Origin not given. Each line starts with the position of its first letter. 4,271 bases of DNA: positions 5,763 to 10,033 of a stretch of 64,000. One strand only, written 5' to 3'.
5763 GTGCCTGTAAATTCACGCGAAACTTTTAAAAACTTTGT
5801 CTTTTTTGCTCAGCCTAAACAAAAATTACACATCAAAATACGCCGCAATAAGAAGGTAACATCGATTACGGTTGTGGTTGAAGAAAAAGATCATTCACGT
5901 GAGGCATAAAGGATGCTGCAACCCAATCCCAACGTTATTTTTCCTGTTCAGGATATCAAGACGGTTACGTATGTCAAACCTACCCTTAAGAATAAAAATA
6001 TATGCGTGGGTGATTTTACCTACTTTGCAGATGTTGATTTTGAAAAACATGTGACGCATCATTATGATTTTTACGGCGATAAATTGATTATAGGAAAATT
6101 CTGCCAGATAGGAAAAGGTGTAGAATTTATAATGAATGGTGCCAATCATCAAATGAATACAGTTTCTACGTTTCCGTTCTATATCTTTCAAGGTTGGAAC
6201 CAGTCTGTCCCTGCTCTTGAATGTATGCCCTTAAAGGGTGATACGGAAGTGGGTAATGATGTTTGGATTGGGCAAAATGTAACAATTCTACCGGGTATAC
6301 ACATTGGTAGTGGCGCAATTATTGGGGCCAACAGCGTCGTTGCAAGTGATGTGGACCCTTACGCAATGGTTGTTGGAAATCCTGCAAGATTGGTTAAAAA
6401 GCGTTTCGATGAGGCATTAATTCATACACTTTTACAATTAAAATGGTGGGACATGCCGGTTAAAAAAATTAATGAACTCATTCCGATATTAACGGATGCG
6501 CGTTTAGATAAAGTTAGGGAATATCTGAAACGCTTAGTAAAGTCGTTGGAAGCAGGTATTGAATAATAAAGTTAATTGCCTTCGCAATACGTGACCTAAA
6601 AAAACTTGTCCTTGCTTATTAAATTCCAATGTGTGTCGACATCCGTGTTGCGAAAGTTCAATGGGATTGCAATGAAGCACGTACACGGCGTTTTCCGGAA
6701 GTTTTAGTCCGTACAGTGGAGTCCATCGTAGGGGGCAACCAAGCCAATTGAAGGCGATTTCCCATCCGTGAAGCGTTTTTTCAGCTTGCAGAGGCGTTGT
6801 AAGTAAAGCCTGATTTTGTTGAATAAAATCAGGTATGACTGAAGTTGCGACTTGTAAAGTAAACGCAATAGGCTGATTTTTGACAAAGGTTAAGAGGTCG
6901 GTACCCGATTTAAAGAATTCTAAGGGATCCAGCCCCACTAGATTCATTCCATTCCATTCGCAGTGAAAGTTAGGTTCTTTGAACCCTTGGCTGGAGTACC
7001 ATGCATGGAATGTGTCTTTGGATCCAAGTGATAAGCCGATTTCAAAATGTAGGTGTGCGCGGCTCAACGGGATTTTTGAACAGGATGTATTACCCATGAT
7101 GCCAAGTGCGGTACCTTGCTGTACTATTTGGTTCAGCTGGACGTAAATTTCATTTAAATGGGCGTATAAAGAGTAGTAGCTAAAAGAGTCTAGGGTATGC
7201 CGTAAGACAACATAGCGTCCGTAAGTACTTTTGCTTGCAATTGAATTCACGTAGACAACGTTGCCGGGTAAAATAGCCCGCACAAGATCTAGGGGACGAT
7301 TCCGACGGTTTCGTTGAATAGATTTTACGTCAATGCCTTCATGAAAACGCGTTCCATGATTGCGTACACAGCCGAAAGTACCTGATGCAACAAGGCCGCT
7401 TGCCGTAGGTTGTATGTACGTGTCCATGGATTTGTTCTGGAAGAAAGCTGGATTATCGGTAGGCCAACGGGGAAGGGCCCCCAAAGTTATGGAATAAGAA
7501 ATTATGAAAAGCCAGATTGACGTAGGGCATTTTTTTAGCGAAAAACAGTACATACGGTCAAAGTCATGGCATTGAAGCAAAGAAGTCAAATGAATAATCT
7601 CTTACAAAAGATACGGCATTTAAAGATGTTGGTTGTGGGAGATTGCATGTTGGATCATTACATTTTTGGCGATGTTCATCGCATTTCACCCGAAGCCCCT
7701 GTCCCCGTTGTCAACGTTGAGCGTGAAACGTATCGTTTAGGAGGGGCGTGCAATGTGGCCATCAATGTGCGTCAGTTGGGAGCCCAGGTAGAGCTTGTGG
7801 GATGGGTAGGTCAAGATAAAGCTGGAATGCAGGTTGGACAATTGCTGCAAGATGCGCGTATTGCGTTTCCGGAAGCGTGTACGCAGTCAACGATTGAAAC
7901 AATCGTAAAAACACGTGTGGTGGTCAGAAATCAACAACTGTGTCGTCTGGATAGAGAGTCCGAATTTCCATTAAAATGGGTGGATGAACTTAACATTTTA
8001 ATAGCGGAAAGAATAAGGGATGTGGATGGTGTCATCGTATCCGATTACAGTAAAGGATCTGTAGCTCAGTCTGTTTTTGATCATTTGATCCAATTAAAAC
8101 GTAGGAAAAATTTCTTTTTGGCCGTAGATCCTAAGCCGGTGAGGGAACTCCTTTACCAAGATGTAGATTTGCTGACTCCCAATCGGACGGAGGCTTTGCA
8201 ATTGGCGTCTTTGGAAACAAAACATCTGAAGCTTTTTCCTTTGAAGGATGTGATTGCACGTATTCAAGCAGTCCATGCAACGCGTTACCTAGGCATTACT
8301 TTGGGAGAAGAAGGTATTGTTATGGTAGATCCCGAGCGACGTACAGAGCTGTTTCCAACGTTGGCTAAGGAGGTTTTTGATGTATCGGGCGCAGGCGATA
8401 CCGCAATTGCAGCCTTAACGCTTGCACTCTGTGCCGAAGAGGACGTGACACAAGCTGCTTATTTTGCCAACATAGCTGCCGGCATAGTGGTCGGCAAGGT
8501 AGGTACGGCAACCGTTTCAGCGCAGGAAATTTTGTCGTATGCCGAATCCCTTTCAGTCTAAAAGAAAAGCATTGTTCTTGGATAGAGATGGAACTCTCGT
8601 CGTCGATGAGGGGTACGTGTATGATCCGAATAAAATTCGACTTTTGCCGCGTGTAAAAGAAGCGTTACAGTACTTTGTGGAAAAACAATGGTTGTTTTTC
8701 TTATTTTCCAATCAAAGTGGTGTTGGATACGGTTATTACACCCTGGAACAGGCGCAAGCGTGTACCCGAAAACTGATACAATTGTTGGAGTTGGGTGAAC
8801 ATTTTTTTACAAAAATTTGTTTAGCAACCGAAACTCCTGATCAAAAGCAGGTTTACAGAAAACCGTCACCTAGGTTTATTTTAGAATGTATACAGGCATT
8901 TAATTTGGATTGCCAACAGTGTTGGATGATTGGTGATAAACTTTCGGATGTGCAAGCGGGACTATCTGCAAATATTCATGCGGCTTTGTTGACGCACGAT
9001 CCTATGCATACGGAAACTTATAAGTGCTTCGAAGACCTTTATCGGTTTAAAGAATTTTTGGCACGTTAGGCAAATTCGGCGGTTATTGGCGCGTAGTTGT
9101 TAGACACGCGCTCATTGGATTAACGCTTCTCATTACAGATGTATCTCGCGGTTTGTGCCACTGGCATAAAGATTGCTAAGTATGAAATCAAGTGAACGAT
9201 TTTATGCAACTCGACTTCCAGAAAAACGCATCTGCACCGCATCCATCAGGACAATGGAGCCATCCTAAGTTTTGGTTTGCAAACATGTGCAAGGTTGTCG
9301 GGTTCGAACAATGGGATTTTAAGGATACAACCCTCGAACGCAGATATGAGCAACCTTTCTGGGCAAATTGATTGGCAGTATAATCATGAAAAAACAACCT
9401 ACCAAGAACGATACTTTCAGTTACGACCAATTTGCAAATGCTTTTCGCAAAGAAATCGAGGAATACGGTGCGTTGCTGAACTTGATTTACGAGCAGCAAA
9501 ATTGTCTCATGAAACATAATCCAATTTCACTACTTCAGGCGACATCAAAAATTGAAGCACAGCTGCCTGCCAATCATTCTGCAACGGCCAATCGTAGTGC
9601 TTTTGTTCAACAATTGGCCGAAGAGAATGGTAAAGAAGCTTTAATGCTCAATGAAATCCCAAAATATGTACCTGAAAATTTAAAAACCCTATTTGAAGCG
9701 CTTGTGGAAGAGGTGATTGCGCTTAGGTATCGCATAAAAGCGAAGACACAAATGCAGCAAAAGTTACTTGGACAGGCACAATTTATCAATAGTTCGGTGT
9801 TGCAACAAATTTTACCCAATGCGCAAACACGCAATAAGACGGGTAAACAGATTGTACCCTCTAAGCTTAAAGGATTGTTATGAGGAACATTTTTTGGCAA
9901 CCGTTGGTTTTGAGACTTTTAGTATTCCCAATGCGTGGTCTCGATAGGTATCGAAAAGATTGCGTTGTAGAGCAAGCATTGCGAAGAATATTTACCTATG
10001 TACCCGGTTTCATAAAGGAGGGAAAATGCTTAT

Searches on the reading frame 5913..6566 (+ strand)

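Call 10: search_protein_families(library=pfam, proteins=[window:5913-6566:+], max_evalue=0.001)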
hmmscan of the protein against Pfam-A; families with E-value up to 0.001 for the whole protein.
window:5913-6566:+ (217 aa): 2 families
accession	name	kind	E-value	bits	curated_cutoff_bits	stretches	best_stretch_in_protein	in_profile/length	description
PF00132.30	Hexapep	-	1.4e-11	44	27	1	110-144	1-35/36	Bacterial transferase hexapeptide (six repeats)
PF14602.12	Hexapep_2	-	1e-05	25.6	27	1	113-143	4-32/34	Hexapeptide repeat of succinyl-transferase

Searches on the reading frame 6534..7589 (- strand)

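Call 10: search_protein_families(library=pfam, proteins=[window:6534-7589:-], max_evalue=0.001)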
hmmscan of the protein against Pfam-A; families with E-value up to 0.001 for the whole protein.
window:6534-7589:- (351 aa): 1 family
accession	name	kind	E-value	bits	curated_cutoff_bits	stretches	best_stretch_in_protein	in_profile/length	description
PF01551.29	Peptidase_M23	-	5.9e-17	62.1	28.7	1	82-184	2-87/96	Peptidase family M23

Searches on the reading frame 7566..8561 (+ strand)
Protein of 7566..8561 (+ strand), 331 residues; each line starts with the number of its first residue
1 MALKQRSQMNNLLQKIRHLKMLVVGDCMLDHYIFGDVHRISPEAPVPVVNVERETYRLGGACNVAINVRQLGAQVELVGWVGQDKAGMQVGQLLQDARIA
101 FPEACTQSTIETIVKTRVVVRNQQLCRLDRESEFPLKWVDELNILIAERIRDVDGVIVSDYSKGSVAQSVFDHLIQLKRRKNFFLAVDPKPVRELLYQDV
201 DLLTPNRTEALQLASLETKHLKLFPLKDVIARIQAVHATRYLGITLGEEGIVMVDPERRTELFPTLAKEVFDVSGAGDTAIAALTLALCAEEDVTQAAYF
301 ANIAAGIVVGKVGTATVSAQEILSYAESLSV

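Call 10: search_protein_families(library=pfam, proteins=[window:7566-8561:+], max_evalue=0.001)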
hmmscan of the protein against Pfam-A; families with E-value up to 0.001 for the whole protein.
window:7566-8561:+ (331 aa): 2 families
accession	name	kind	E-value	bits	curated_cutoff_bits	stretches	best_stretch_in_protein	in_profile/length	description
PF00294.29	PfkB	-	1.1e-35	123.9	25.8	1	20-316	3-297/302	pfkB family carbohydrate kinase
PF08543.17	Phos_pyr_kin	-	3.7e-05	23.7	27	1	162-301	83-224/246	Phosphomethylpyrimidine kinase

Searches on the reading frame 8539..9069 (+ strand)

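Call 11: search_protein_families(library=pfam, proteins=[window:8539-9069:+], max_evalue=0.001)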
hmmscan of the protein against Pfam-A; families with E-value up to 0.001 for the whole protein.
window:8539-9069:+ (176 aa): 4 families
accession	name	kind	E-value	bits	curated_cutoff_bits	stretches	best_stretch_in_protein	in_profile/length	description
PF00702.32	Hydrolase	-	2e-11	45.1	26.4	1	30-144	94-190/191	haloacid dehalogenase-like hydrolase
PF13419.12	HAD_2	-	7.6e-10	39.6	23.8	1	81-149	114-176/178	Haloacid dehalogenase-like hydrolase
PF13242.12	Hydrolase_like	-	7.6e-10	39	22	1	105-152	1-49/75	HAD-hyrolase-like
PF08645.17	PNK3P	-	3.8e-05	23.9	22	1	14-133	5-125/161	Polynucleotide kinase 3 phosphatase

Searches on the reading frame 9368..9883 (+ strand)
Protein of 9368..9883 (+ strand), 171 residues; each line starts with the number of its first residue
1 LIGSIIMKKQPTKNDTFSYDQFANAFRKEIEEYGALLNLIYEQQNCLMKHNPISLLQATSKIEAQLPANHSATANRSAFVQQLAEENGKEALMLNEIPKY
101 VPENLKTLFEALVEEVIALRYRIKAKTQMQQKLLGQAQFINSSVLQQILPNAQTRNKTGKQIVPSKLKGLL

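Call 11: search_protein_families(library=pfam, proteins=[window:9368-9883:+], max_evalue=0.001)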
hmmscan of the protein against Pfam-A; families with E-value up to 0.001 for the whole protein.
window:9368-9883:+ (171 aa): 1 family
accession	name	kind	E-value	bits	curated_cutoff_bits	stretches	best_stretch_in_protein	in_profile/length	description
PF05130.17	FlgN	-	7.9e-05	23.6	30.5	1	19-156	3-136/147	FlgN protein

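Call 86: search_protein_families(library=ncbifam, proteins=[window:9368-9883:+], max_evalue=0.1)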
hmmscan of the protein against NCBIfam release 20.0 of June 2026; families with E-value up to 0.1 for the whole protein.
window:9368-9883:+ (171 aa): 0 families
